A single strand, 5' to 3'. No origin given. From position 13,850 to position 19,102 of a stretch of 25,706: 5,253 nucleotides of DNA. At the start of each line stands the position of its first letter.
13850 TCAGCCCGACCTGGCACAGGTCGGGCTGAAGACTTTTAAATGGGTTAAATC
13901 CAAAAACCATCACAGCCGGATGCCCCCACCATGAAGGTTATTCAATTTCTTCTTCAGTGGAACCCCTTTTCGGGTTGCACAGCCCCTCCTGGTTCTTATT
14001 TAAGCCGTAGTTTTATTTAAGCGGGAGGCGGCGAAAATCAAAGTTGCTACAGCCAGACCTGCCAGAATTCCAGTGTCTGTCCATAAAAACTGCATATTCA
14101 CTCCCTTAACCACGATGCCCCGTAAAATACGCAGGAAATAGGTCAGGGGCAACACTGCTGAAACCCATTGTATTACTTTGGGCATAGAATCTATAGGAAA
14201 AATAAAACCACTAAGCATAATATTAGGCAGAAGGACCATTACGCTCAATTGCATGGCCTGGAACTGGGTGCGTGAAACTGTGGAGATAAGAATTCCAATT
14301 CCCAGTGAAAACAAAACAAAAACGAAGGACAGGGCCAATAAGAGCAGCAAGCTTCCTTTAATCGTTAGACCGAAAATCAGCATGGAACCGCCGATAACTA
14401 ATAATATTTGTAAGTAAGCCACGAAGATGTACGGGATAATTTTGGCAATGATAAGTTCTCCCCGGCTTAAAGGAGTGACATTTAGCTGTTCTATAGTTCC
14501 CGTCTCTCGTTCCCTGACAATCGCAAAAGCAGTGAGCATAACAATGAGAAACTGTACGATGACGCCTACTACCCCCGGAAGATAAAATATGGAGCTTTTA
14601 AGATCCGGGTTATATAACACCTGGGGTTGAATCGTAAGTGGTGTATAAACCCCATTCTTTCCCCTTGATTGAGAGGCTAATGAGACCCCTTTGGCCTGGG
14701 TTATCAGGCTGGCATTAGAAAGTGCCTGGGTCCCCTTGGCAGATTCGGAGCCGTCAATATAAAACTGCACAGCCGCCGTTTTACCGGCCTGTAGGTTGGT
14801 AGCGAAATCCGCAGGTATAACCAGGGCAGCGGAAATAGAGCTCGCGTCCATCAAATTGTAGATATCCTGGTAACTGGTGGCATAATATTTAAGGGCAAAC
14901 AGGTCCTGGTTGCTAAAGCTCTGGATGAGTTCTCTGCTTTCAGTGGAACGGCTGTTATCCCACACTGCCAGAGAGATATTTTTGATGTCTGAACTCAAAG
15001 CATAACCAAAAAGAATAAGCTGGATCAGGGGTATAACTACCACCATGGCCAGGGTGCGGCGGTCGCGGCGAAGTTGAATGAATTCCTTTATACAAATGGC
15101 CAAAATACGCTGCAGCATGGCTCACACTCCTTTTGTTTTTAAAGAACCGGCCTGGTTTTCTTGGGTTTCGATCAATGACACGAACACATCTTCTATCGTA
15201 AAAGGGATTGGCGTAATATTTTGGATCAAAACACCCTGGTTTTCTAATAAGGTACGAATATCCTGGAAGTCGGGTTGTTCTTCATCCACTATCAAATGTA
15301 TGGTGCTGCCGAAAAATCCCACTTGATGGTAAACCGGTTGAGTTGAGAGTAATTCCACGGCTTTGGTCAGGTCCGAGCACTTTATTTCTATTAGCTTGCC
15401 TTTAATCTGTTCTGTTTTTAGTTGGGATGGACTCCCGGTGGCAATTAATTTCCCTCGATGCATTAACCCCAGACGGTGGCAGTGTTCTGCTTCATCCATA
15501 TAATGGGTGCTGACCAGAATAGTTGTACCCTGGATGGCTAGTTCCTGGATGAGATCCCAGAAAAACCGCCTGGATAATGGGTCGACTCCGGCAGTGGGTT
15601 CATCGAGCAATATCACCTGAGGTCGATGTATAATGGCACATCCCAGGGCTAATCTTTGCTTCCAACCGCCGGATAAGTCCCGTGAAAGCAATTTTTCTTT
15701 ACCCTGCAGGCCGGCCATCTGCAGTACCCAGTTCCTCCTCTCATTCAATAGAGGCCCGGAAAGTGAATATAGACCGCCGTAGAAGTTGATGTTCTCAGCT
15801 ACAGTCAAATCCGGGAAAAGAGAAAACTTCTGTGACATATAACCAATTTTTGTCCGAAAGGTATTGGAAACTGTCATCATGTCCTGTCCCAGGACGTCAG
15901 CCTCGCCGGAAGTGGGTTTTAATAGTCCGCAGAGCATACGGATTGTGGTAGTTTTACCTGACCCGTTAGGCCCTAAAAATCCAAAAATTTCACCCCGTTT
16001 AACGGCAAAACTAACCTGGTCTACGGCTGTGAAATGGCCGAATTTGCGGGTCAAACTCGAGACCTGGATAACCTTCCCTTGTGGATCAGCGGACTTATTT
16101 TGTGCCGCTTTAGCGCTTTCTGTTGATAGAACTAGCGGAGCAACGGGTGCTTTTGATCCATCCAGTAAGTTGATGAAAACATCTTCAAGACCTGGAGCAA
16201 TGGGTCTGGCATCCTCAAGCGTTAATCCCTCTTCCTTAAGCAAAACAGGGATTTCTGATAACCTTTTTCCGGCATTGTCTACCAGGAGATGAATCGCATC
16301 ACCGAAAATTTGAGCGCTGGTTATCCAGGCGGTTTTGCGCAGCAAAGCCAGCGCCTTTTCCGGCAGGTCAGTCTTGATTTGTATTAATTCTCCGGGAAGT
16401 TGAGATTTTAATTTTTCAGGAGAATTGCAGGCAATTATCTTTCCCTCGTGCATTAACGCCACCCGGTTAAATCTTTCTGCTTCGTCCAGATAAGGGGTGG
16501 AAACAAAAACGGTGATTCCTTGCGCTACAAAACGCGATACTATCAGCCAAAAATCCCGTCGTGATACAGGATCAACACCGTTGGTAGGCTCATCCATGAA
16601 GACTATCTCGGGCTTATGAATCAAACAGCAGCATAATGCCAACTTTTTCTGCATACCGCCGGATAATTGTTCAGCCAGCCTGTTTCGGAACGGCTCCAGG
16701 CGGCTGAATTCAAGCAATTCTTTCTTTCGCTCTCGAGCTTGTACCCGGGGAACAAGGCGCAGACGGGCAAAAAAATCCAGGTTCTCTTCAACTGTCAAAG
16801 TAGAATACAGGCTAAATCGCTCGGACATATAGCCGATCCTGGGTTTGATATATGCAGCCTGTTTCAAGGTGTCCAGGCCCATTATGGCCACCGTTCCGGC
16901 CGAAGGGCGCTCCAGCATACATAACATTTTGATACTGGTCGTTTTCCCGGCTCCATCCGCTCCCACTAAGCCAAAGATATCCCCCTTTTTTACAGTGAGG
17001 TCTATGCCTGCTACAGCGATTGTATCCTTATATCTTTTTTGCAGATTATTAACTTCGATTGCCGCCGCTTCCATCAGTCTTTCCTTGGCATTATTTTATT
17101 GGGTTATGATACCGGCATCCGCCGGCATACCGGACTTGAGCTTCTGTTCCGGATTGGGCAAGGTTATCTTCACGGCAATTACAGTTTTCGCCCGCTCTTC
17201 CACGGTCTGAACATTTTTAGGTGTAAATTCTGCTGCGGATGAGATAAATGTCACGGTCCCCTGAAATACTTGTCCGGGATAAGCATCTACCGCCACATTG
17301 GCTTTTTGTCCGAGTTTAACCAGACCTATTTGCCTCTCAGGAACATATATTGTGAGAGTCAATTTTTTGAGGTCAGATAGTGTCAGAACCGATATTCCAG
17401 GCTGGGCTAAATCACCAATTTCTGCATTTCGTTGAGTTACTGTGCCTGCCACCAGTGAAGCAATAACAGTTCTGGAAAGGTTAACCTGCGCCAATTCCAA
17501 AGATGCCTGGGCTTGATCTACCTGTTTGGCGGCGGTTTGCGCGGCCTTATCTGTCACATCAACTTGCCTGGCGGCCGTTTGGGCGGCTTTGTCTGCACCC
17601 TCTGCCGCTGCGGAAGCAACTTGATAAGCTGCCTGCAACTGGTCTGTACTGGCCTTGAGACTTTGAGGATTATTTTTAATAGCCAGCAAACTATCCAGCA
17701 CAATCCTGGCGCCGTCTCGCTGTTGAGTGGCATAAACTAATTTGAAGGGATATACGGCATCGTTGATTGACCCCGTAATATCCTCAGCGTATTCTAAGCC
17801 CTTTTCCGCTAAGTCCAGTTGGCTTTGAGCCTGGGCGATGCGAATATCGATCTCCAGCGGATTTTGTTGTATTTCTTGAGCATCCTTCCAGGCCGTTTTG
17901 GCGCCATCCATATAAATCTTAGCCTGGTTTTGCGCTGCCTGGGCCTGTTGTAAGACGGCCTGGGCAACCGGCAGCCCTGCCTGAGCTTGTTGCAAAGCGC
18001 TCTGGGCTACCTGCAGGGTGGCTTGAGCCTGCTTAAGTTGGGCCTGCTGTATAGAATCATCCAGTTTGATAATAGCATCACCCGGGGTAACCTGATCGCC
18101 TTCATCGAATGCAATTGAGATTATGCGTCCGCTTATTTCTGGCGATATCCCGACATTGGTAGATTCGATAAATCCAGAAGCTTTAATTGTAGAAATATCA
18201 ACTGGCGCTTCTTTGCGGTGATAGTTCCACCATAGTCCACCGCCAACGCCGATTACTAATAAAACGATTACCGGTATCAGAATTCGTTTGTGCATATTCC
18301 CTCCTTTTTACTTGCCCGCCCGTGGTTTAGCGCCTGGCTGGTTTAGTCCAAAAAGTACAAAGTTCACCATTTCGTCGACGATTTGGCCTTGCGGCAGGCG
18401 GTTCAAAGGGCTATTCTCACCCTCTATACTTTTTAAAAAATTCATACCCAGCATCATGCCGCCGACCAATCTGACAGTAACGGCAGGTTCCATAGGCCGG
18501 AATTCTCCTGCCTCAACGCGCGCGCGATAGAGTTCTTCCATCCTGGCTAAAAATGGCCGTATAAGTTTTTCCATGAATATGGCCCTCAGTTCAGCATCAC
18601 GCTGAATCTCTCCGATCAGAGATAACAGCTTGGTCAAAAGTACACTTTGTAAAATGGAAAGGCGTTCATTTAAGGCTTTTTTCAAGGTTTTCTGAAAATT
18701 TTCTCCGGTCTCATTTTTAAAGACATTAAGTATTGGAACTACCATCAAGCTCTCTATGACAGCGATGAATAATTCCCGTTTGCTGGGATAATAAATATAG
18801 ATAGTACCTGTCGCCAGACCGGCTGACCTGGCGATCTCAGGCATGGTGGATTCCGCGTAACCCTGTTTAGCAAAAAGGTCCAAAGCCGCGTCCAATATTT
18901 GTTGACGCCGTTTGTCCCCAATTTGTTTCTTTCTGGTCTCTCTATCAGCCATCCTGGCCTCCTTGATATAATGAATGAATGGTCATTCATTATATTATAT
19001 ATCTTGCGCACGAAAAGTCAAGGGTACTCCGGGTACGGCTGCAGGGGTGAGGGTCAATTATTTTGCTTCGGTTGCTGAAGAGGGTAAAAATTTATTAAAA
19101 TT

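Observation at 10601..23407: Four-copy non-coding element with 11-bp-phased GTGAG(A/G)A boxes and TATAAT marking module junctions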

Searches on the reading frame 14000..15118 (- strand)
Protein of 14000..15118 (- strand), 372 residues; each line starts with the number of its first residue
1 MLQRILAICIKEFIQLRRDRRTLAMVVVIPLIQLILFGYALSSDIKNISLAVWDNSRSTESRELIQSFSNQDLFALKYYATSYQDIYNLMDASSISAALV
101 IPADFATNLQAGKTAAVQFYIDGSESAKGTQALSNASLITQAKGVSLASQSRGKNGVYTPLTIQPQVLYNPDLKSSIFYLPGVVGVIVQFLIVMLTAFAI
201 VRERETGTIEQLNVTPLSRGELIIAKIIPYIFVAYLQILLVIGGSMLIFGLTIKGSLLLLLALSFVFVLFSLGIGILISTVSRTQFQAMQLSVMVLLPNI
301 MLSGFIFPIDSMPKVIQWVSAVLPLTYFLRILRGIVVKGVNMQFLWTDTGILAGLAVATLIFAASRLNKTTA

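Call 12: search_protein_families(library=pfam, proteins=[window:14000-15118:-])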
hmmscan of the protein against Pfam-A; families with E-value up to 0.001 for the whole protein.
window:14000-15118:- (372 aa): 4 families
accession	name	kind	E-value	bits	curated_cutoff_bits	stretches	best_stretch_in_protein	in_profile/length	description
PF12698.13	ABC2_membrane_3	-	4e-53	181.2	31.6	1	20-364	1-346/347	ABC-2 family transporter protein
PF01061.29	ABC2_membrane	-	3.3e-33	115.4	26.9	1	175-335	46-209/211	ABC-2 type transporter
PF12679.13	ABC2_membrane_2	-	5.7e-21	75.4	27.2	1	6-315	1-215/283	ABC-2 family transporter protein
PF12730.13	ABC2_membrane_4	-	0.00019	21.9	27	1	186-285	58-165/179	ABC-2 family transporter protein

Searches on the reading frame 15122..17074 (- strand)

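Call 13: search_protein_families(library=pfam, proteins=[window:15122-17074:-])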
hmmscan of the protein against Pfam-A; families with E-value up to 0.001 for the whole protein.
window:15122-17074:- (650 aa): 9 families
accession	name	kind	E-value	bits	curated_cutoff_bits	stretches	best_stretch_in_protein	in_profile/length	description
PF00005.33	ABC_tran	-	3.6e-63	212.7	25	2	352-495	2-137/137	ABC transporter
PF13304.12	AAA_21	-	2.8e-16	60.9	27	1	461-524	232-298/304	AAA domain, putative AbiEii toxin, Type IV TA system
PF13732.12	DrrA1-3_C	-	1.6e-08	35.6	27.4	0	219-302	3-79/81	ATP-binding protein DrrA1-3-like, C-terminal domain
PF00448.28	SRP54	-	3.2e-06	27.4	22.7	0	36-75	6-45/196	SRP54-type protein, GTPase domain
PF13401.12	AAA_22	-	3e-05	24.8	27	0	36-57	10-34/130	AAA domain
PF13476.12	AAA_23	-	3.8e-05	24.9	27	0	354-385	15-43/201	AAA domain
PF13245.12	AAA_19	-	0.00015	22.4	25.1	0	364-405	14-50/134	AAA domain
PF13555.12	AAA_29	-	0.00065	19.8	27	0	353-388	14-49/61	P-loop containing region of AAA domain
PF13671.12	AAA_33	-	0.00098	19.9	27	0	366-399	4-32/143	AAA domain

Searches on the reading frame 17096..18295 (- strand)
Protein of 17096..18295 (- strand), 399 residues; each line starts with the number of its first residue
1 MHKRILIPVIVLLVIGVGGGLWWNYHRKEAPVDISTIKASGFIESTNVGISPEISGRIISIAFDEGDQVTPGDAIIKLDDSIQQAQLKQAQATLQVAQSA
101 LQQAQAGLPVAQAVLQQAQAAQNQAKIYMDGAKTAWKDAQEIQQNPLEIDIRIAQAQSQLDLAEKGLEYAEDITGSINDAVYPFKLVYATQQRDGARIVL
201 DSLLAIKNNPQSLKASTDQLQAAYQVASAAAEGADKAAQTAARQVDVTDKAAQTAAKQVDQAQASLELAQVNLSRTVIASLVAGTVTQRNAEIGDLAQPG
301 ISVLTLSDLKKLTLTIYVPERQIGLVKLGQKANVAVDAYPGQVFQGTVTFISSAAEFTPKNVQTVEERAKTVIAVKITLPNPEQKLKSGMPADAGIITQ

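Call 13: search_protein_families(library=pfam, proteins=[window:17096-18295:-])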
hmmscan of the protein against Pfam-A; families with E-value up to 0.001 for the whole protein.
window:17096-18295:- (399 aa): 3 families
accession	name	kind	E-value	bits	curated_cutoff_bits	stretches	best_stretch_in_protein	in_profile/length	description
PF16576.10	HlyD_D23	-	1.9e-21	76.8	30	1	234-391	70-213/214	Barrel-sandwich domain of CusB or HlyD membrane-fusion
PF13437.12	HlyD_3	-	2.5e-13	51.1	22.2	1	278-389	2-106/106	HlyD family secretion protein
PF13533.13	Biotin_lipoyl_2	-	0.00035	20.8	29.8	0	50-79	3-32/32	Biotin-lipoyl like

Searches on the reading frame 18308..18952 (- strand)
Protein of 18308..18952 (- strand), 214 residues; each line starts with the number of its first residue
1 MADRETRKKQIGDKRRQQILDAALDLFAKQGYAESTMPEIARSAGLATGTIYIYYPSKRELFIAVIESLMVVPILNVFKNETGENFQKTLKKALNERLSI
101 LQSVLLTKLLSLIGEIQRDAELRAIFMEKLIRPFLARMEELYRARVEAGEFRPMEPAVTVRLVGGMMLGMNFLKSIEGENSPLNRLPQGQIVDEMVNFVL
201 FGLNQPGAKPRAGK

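Call 13: search_protein_families(library=pfam, proteins=[window:18308-18952:-])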
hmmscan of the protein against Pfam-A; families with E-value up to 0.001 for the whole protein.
window:18308-18952:- (214 aa): 3 families
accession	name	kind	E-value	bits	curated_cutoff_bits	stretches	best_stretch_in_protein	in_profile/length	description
PF00440.29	TetR_N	-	4.8e-18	65.1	24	1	19-65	1-47/47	Bacterial regulatory proteins, tetR family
PF14246.11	TetR_C_7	-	8e-07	29.5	22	1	112-200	26-114/119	AefR-like transcriptional repressor, C-terminal domain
PF16859.10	TetR_C_11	-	9e-07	29.7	32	1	109-168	31-91/113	Tetracyclin repressor-like, C-terminal domain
